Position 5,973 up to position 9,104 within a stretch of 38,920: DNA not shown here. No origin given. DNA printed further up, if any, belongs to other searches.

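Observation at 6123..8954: Single 943-aa PHP-phosphoesterase / Rad50-SMC-like ATPase fusion under a restriction-modification controller promoter: candidate defence effector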

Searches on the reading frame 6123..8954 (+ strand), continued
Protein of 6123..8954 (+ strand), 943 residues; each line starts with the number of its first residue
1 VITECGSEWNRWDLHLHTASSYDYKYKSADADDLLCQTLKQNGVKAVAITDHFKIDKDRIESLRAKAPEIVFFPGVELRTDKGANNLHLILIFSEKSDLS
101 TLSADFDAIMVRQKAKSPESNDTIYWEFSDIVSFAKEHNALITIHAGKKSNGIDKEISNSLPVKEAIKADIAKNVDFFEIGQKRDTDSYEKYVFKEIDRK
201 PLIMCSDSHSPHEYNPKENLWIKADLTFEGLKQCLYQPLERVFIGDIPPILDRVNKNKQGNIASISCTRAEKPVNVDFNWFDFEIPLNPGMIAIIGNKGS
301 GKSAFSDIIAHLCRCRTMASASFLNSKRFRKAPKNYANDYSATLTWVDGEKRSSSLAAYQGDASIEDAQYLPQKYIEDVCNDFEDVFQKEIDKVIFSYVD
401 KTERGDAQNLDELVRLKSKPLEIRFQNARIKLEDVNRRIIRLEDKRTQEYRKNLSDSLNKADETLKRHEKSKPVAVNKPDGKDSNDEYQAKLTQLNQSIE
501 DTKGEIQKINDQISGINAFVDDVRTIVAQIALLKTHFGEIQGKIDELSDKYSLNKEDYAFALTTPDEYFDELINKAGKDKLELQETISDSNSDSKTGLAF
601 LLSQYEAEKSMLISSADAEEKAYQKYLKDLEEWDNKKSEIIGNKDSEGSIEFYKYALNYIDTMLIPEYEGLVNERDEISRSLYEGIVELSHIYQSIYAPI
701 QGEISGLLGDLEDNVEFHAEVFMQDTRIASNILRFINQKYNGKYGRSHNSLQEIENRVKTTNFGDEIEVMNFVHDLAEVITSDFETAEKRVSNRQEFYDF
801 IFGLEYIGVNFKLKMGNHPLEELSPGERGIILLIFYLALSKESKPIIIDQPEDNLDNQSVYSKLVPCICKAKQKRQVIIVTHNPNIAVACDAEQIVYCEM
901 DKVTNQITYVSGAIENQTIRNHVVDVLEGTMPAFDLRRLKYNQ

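Call 82: search_protein_families(library=pfam, proteins=[L134:3097-4902:+, L134:1732-3090:+, L134:89-1750:+, L113:1050-4736:+, L106:4460-4906:+, L106:2534-3736:+, L111:464-1288:+, L047:6407-6967:+, L047:2973-6023:+, L037:5742-6554:+], max_evalue=0.001)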
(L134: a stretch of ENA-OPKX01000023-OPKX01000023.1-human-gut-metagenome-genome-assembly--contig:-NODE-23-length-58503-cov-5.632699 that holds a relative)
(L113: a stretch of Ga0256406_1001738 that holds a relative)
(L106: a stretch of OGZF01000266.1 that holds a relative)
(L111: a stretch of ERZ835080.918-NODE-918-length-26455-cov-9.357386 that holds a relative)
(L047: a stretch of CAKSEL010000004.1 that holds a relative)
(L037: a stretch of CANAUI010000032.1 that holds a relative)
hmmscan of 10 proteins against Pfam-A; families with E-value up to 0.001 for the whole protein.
L134:3097-4902:+ (602 aa): 4 families
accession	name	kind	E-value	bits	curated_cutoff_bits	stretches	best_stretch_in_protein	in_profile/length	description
PF07669.17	Eco57I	-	8.9e-26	91.4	25.3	1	190-293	57-171/171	Eco57I restriction-modification methylase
PF02384.22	N6_Mtase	-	1.5e-19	70.9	20.4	1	72-321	6-246/311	N-6 DNA Methylase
PF20473.4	MmeI_Mtase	-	5.3e-07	29.5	27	0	113-134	22-43/259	MmeI, DNA-methyltransferase domain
PF01170.24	UPF0020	-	4.8e-05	23.6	22.3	1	114-213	32-134/197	RMKL-like, methyltransferase domain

L134:1732-3090:+ (453 aa): 2 families
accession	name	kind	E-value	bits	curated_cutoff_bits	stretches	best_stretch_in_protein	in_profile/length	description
PF07669.17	Eco57I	-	2.5e-14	54.2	25.3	1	5-77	96-171/171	Eco57I restriction-modification methylase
PF12950.13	TaqI_C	-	5.3e-05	23.9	26.5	1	274-368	26-117/118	TaqI-like C-terminal specificity domain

L134:89-1750:+ (554 aa): 3 families
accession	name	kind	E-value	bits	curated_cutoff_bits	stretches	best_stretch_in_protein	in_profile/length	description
PF20473.4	MmeI_Mtase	-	2.3e-09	37.2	27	1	380-496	15-118/259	MmeI, DNA-methyltransferase domain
PF02384.22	N6_Mtase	-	9.9e-06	25.5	20.4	1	352-465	23-103/311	N-6 DNA Methylase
PF07669.17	Eco57I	-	0.0005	20.6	25.3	0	441-503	2-58/171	Eco57I restriction-modification methylase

L113:1050-4736:+ (1229 aa): 0 families

L106:4460-4906:+ (149 aa): 1 family
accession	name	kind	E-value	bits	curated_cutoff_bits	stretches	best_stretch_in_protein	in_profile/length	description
PF06616.17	BsuBI_PstI_RE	-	1.4e-57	193.9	27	1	1-149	1-150/154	BsuBI/PstI restriction endonuclease domain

L106:2534-3736:+ (401 aa): 1 family
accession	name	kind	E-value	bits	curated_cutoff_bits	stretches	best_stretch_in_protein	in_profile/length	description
PF07804.18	HipA_C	-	2.5e-06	27.7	30.5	1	161-312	19-174/213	HipA-like C-terminal domain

L111:464-1288:+ (275 aa): 1 family
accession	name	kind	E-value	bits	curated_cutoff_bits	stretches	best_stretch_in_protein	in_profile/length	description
PF04383.19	KilA-N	-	2.4e-20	72.8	23.8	1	18-139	13-106/107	KilA-N domain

L047:6407-6967:+ (187 aa): 1 family
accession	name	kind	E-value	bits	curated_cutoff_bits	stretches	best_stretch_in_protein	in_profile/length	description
PF01613.24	Flavin_Reduct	-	9.7e-14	52.2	27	1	11-143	3-136/153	Flavin reductase like domain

L047:2973-6023:+ (1017 aa): 5 families
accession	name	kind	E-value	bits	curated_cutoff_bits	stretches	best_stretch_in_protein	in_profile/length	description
PF11867.13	T1RH-like_C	-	5.9e-94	315.5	26.8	1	695-1012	11-328/329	Type I restriction enzyme HindI endonuclease subunit-like, C-terminal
PF18766.7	SWI2_SNF2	-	2.8e-78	263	26.7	1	264-501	1-217/221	SWI2/SNF2 ATPase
PF04313.20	HSDR_N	-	4.3e-41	141.4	25.1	1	7-206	1-197/198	Type I restriction enzyme R protein N terminus (HSDR_N)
PF22679.2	T1R_D3-like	-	1.3e-21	78.1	27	1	581-667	68-156/158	Type I restriction enzyme subunit R domain 3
PF04851.21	ResIII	-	1.5e-21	77.4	22.5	1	263-437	6-163/164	Type III restriction enzyme, res subunit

L037:5742-6554:+ (271 aa): 2 families
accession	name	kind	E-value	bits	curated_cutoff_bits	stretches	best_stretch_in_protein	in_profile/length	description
PF17761.7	DUF1016_N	-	2.7e-41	141.3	32.8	1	25-163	2-137/137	DUF1016 N-terminal domain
PF06250.17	YhcG_C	-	1.8e-07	31.6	32.5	1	191-252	2-61/157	YhcG PDDEXK nuclease domain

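Call 91: search_solved_structures(query=A3, max_evalue=0.01)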
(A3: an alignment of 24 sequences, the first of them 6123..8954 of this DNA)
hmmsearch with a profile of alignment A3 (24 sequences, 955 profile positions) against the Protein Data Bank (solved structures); distinct sequences matched with E-value up to 0.01: 48.
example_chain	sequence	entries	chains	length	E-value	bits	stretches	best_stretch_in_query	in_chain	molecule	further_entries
3qku_A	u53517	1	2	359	1.4e-07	33.1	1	682-910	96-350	DNA double-strand break repair rad50 ATPase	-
3qkt_A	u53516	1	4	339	4e-06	28.3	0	792-910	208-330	DNA double-strand break repair rad50 ATPase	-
4nci_A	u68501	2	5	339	5.8e-06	27.8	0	792-910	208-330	DNA double-strand break repair Rad50 ATPase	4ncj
5xu1_A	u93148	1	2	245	1.3e-05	26.6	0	282-315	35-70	ABC transporter ATP-binding protein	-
9w2w_D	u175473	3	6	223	1.9e-05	26.1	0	292-333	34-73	LolD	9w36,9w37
9w35_C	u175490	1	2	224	1.9e-05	26.1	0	292-333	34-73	LolD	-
4nch_A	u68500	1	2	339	4.6e-05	24.8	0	792-910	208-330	DNA double-strand break repair Rad50 ATPase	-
8v46_A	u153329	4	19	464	5.2e-05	24.6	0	827-895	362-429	AriA antitoxin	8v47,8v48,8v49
4nck_A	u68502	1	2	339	9.5e-05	23.7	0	791-910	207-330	DNA double-strand break repair Rad50 ATPase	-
9nl5_E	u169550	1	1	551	0.00011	23.6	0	821-869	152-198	EttA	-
9nlb_E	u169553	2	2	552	0.00011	23.6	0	821-869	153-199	Energy-dependent translational throttle protein EttA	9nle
2nq2_C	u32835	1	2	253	0.00014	23.2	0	804-897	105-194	Hypothetical ABC transporter ATP-binding protein HI1470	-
5xns_A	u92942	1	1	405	0.00017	22.9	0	285-344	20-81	Chromosome partition protein Smc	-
9etk_A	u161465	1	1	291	0.00021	22.6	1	13-94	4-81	Metal-dependent phosphoesterases (PHP family)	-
3qkr_B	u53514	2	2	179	0.00023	22.5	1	761-911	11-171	DNA double-strand break repair rad50 ATPase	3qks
7ug9_A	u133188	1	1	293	0.00024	22.4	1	13-94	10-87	5'-3' exoribonuclease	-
9n7q_a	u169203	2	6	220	0.0028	18.9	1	501-639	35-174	H1 HA2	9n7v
9n7s_b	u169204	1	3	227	0.0078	17.4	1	501-632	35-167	H1 HA2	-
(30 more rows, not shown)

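Call 105: get_annotated_region(hit=H3, flank=5000)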
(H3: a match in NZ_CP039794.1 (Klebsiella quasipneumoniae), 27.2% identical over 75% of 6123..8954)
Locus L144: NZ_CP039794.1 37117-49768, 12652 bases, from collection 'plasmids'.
description: Klebsiella quasipneumoniae strain C3001 plasmid pC3001-4-KPC, complete sequence
organism: Klebsiella quasipneumoniae (NCBI taxid 1463165)
taxonomy: Bacteria; Pseudomonadota; Gammaproteobacteria; Enterobacterales; Enterobacteriaceae; Klebsiella; Klebsiella quasipneumoniae
host: -; source: Homo sapiens,culture,blood; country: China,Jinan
typing (MOB-suite, as given by PLSDB): conjugative; replicon IncFII,IncU; relaxase MOBF; mating-pair formation MPF_F
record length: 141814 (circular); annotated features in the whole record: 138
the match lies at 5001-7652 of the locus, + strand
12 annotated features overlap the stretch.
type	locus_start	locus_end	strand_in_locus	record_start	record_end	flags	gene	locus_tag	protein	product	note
CDS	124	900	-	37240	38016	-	-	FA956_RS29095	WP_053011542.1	site-specific integrase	GO:0015074 - DNA integration [Evidence IEA]; GO:0006310 - DNA recombination [Evidence IEA]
CDS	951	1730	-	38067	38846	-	-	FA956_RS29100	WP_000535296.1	hypothetical protein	-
CDS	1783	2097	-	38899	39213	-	-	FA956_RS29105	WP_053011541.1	hypothetical protein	-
CDS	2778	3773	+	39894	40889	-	-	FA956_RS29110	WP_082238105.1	nucleotidyltransferase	-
CDS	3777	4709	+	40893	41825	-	-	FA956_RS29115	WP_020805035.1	S-4TM family putative pore-forming effector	-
CDS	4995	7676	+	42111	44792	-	-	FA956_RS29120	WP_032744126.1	TrlF family AAA-like ATPase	-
CDS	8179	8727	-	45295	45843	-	-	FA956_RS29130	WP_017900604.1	GNAT family N-acetyltransferase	-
CDS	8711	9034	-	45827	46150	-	-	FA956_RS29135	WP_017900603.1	DUF1778 domain-containing protein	-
CDS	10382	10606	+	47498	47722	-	-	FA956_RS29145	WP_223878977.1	hypothetical protein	-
CDS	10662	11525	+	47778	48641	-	-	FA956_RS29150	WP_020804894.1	GTPase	-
CDS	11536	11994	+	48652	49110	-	-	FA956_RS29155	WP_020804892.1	hypothetical protein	-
CDS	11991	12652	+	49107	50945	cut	-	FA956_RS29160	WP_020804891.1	dynamin family protein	-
